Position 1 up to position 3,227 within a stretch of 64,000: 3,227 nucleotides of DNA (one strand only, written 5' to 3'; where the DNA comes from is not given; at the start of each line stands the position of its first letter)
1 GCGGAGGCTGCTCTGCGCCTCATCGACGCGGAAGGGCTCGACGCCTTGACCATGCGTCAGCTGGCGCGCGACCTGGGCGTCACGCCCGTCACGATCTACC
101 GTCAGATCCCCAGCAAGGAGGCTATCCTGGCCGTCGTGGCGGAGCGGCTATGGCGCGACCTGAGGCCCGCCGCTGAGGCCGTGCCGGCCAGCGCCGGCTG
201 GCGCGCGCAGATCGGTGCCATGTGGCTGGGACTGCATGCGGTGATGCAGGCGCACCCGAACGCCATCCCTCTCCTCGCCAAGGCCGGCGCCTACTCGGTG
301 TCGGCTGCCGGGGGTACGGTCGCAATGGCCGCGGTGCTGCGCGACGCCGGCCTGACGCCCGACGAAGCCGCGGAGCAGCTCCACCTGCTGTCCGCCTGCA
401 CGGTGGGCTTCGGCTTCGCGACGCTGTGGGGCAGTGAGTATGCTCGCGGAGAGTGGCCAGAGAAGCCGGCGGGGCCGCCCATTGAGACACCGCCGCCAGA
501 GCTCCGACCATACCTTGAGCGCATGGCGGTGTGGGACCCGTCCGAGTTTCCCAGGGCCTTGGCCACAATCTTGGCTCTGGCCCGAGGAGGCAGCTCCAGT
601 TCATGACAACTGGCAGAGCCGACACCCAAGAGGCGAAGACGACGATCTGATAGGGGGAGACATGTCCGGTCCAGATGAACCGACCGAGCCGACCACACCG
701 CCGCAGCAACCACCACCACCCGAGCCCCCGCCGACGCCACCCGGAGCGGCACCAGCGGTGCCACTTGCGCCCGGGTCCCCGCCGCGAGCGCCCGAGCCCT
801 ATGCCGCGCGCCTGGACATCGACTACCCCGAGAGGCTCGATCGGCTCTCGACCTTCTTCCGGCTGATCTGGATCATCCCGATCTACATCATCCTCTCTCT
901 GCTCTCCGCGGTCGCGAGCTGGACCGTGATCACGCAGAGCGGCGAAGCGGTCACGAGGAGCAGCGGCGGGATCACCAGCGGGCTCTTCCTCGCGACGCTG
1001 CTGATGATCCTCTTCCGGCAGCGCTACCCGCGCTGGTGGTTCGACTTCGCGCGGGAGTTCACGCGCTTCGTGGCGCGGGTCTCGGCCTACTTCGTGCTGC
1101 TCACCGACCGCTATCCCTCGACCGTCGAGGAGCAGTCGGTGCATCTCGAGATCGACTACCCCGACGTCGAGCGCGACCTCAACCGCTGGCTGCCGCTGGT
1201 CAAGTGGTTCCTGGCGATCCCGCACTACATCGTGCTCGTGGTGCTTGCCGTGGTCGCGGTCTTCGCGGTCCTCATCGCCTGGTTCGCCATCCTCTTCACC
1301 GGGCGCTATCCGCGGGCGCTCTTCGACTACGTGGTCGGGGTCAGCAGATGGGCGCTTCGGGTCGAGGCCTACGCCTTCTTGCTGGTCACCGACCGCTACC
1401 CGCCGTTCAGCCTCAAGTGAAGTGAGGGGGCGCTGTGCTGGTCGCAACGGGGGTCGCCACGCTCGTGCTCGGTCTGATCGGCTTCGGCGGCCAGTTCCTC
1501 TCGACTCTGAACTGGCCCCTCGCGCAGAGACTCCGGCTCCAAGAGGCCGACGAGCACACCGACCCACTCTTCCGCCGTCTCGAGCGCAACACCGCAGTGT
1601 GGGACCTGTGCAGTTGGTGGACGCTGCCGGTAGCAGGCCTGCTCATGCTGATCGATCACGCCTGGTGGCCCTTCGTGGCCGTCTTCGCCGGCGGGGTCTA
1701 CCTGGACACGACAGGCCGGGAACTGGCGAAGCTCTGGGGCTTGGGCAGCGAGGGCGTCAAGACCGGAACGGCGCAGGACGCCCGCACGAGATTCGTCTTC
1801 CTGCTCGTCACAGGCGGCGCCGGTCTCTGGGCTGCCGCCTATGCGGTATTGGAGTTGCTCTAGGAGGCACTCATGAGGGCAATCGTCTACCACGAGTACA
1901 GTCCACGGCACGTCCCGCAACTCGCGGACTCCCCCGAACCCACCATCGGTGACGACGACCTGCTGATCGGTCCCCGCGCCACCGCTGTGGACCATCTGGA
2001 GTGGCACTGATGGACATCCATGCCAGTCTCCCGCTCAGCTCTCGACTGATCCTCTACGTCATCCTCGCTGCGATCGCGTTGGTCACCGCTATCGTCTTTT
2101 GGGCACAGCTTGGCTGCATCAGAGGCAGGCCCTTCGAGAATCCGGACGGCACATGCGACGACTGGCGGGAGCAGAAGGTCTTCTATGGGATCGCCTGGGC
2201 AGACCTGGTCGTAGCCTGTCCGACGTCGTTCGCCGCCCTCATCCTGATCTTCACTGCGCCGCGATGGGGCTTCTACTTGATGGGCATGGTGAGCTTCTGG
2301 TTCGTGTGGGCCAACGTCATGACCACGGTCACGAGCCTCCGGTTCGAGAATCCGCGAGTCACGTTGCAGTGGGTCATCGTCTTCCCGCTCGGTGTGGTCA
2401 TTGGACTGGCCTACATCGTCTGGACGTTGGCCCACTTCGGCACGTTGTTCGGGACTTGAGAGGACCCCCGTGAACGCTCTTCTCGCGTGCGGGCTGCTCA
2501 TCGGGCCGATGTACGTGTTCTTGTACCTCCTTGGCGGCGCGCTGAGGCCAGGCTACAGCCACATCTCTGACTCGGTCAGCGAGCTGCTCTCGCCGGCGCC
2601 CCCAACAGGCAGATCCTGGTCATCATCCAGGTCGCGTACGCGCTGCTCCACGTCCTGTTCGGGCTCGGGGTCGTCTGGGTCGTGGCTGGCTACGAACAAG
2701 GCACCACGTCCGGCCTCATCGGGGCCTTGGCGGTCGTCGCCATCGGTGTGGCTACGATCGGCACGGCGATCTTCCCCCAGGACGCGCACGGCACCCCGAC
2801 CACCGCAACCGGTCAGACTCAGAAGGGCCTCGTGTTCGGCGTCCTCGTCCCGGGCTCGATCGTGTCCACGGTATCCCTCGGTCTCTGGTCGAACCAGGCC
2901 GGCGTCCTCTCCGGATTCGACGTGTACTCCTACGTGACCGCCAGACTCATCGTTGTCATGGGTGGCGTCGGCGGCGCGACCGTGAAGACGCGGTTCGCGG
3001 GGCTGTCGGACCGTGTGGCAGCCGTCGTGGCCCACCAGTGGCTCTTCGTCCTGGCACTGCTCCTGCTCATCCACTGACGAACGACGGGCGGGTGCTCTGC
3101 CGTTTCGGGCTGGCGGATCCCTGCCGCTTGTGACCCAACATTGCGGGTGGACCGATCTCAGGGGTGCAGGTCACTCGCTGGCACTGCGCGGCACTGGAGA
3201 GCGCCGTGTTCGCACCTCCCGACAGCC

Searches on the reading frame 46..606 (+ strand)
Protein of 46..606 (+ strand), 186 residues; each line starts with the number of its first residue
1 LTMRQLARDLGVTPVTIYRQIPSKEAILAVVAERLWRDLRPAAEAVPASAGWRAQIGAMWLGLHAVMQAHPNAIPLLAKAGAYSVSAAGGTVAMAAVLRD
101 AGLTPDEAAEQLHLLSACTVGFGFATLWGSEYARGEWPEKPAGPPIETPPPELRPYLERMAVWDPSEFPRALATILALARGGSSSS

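Call 47: search_protein_families(library=pfam, proteins=[window:46-606:+], max_evalue=0.01)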
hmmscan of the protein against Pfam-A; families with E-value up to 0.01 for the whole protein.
window:46-606:+ (186 aa): 3 families
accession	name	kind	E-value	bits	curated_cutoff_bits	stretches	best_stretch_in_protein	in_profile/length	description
PF02909.22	TetR_C_1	-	1.9e-05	25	21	1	51-129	8-86/146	Tetracyclin repressor-like, C-terminal domain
PF00440.29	TetR_N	-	5.5e-05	23.3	24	1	1-29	17-45/47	Bacterial regulatory proteins, tetR family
PF13384.12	HTH_23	-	0.00076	19.7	24.6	0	1-20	18-37/50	Homeodomain-like domain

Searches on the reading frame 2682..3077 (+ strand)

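Call 47: search_protein_families(library=pfam, proteins=[window:2682-3077:+], max_evalue=0.01)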
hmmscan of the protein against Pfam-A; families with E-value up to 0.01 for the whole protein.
window:2682-3077:+ (131 aa): 1 family
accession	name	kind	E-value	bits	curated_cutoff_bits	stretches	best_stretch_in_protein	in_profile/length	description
PF06197.19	DUF998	-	5.6e-08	33.1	30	1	7-126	65-183/184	Protein of unknown function (DUF998)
